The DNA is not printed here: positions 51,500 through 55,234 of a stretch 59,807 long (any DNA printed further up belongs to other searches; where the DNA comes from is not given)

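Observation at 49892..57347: One operon couples a NuoEF-type (Bfu/Stn-like) bifurcation module to EtfBA, with no substrate dehydrogenase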

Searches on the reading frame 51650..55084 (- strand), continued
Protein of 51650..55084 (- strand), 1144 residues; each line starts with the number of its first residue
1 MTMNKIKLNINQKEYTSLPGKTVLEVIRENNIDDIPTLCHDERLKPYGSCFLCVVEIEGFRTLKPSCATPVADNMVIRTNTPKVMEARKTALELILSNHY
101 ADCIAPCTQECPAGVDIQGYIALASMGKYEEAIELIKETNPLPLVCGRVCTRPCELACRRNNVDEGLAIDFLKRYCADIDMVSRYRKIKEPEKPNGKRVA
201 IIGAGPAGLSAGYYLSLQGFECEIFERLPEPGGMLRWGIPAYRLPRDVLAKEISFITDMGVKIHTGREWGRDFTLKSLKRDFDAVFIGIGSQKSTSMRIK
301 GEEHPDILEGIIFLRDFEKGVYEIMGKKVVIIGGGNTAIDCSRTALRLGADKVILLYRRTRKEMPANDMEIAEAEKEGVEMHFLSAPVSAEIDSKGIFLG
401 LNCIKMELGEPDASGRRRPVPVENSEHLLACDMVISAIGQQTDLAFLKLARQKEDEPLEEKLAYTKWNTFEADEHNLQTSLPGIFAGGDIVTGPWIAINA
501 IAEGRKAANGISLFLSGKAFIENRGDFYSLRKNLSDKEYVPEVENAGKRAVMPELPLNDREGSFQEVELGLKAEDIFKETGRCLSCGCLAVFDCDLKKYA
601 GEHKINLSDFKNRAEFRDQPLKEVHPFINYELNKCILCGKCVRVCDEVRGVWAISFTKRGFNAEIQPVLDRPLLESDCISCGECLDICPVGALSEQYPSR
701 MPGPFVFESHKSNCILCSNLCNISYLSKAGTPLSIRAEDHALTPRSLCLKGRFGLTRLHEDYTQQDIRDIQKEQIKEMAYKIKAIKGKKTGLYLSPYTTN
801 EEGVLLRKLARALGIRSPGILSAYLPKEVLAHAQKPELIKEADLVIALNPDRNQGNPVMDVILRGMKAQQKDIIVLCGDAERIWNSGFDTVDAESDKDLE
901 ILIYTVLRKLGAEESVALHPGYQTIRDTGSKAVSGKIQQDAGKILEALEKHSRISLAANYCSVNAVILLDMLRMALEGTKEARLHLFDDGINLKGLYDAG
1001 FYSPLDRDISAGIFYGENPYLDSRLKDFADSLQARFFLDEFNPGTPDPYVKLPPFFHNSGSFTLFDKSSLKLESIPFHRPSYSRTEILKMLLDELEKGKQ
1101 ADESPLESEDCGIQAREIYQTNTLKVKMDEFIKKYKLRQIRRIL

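Call 54: find_encoding_contigs(protein=P0125, flank=10000, max_places=2)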
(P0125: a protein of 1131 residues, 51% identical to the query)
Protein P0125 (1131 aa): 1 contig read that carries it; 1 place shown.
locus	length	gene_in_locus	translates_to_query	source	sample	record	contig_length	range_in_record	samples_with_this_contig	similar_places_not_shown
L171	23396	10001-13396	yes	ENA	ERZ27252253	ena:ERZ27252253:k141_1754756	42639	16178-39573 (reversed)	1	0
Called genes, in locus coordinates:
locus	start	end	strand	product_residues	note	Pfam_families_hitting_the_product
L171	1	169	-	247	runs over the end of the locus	-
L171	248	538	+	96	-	PF01649:Ribosomal_S20p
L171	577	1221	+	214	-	-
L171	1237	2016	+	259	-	PF13489:Methyltransf_23, PF00398:RrnaAD (weak), PF02475:TRM5-TYW2_MTfase (weak), PF13847:Methyltransf_31, PF08241:Methyltransf_11, PF08242:Methyltransf_12, PF13649:Methyltransf_25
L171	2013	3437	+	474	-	PF02511:Thy1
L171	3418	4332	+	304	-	PF14505:DUF4438, PF20999:DUF4438_C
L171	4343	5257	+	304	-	PF00890:FAD_binding_2 (faint), PF01134:GIDA (faint), PF01266:DAO (faint), PF03486:HI0933_like (faint), PF07992:Pyr_redox_2, PF12831:FAD_oxidored (weak), PF13738:Pyr_redox_3, PF00070:Pyr_redox, +1 more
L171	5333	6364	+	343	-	PF03706:LPG_synthase_TM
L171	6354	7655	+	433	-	-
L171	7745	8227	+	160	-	PF01257:2Fe-2S_thioredx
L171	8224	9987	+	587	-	PF12837:Fer4_6 (faint), PF01512:Complex1_51K, PF12797:Fer4_2 (faint), PF10589:NADH_4Fe-4S, PF00037:Fer4, PF13237:Fer4_10 (weak), PF12838:Fer4_7, PF13187:Fer4_9 (weak)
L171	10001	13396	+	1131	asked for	PF13510:Fer2_4, PF14691:Fer4_20, PF07992:Pyr_redox_2, PF13450:NAD_binding_8, PF12838:Fer4_7, PF13187:Fer4_9 (weak), PF13237:Fer4_10 (weak), PF22117:Fer4_Nqo3, +5 more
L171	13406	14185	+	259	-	PF01012:ETF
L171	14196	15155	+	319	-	PF01012:ETF, PF00766:ETF_alpha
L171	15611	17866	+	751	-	PF16241:DUF4900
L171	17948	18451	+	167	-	PF13620:CarboxypepD_reg (weak)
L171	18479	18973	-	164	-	PF06434:Aconitase_2_N (faint), PF00694:Aconitase_C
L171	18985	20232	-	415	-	PF00330:Aconitase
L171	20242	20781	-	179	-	PF01966:HD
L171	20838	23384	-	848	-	PF00270:DEAD (weak), PF04851:ResIII (faint), PF13307:Helicase_C_2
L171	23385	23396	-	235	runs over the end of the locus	PF00535:Glycos_transf_2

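Call 55: find_encoding_contigs(protein=P0126, flank=8000, max_places=1)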
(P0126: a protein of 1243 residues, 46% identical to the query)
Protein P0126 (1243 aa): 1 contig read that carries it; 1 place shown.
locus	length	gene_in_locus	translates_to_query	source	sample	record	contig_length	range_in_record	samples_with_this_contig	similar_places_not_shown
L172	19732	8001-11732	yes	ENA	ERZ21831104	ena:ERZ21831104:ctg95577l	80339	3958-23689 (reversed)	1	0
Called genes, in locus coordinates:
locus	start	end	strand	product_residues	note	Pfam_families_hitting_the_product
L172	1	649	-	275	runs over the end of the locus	-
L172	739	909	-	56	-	PF12796:Ank_2 (weak), PF13637:Ank_4 (faint), PF00023:Ank (weak), PF13606:Ank_3 (weak)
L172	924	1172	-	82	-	-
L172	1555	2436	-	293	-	-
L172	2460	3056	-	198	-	PF05685:Uma2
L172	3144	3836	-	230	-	PF13453:Zn_ribbon_TFIIB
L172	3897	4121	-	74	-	-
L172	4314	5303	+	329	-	PF00072:Response_reg, PF01037:AsnC_trans_reg (weak), PF22482:AsnC_trans_reg_3 (faint), PF01037:AsnC_trans_reg (weak)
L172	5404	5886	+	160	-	PF01257:2Fe-2S_thioredx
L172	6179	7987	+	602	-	PF12837:Fer4_6 (faint), PF01512:Complex1_51K, PF10589:NADH_4Fe-4S, PF13237:Fer4_10, PF00037:Fer4, PF12838:Fer4_7, PF13187:Fer4_9 (weak)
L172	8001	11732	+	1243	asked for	PF13510:Fer2_4, PF14691:Fer4_20, PF07992:Pyr_redox_2, PF13450:NAD_binding_8, PF12838:Fer4_7, PF22117:Fer4_Nqo3, PF04879:Molybdop_Fe4S4, PF00384:Molybdopterin, +7 more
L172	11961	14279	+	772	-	PF13188:PAS_8 (faint), PF13426:PAS_9 (faint), PF00512:HisKA (weak), PF02518:HATPase_c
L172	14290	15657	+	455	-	PF00072:Response_reg, PF00158:Sigma54_activat, PF14532:Sigma54_activ_2, PF07724:AAA_2 (weak), PF07728:AAA_5 (weak), PF00004:AAA (weak), PF25601:AAA_lid_14, PF02954:HTH_8, +2 more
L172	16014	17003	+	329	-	PF08392:FAE1_CUT1_RppA (faint), PF08545:ACP_syn_III, PF08541:ACP_syn_III_C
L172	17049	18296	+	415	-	PF00109:ketoacyl-synt, PF02801:Ketoacyl-synt_C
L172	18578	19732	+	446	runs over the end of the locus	PF02812:ELFV_dehydrog_N, PF00208:ELFV_dehydrog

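Call 73: predict_structure(alignment_id=A3)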
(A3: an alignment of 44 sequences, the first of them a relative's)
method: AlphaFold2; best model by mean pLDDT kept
length: 1142 residues; sequences in the alignment: 44
mean_pLDDT: 82.9   pTM: 0.73
mean pLDDT of the five models: 82.9, 79.0, 79.1, 77.6, 73.2
residues with pLDDT >= 90: 390; 70-90: 592; 50-70: 116; < 50: 44
segments of 3 or more residues with pLDDT < 50: 586-589, 655-673, 1098-1109, 1136-1142
pLDDT, mean of each block of 10 residues (from residue 1): 85 90 90 87 81 92 92 93 90 71 67 81 78 89 79 76 82 87 73 94 95 95 93 85 89 90 93 95 88 82 88 82 92 89 92 91 83 92 92 90 81 71 92 84 85 88 86 91 90 81 93 77 66 65 73 85 85 83 56 79 79 62 74 76 78 51 43 63 82 67 75 87 82 87 86 78 73 93 88 94 91 86 85 89 89 80 87 82 75 88 87 81 75 88 94 91 91 90 86 88 85 95 92 94 92 89 88 74 93 68 44 78 87 52 28
secondary structure, 60 per line:
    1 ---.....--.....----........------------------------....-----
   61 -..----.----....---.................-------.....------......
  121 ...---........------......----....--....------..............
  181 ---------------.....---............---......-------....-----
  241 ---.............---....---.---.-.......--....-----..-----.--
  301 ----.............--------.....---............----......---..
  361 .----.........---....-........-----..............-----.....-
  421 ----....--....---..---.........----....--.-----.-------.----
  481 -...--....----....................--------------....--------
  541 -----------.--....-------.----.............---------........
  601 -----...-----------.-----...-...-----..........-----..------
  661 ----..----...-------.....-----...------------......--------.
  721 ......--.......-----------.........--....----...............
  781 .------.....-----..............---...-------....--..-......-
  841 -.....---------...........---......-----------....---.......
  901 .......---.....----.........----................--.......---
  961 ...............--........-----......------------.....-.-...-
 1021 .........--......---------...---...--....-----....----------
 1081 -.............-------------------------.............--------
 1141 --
elements in order (helices of 4 or more, strands of 3 or more residues): E4-8 E11-15 H21-27 E52-55 E73-76 H80-96 H104-108 H115-123 H127-134 H141-146 H151-154 H157-160 H167-180 E196-200 H204-215 E219-224 H232-235 H244-256 E260-263 H273-279 E282-285 E305-307 H308-317 E326-330 H334-345 E350-355 H366-374 E378-381 E383-390 E396-409 E415-419 E425-428 E431-434 H443-451 H456-459 E482-484 H487-490 H495-514 H529-532 H555-558 H571-583 H593-600 E626-628 H638-647 H681-685 E691-693 E706-711 E720-726 E729-735 H747-755 H758-761 H766-781 E788-792 H798-811 E815-817 H825-828 H834-839 E842-846 H856-866 E870-875 E887-890 H894-907 H911-915 H920-928 H933-948 E951-957 H961-974 E978-985 H991-996 E1009-1013 H1021-1029 E1032-1037 E1047-1049 E1058-1061 E1067-1070 H1082-1094 H1121-1132
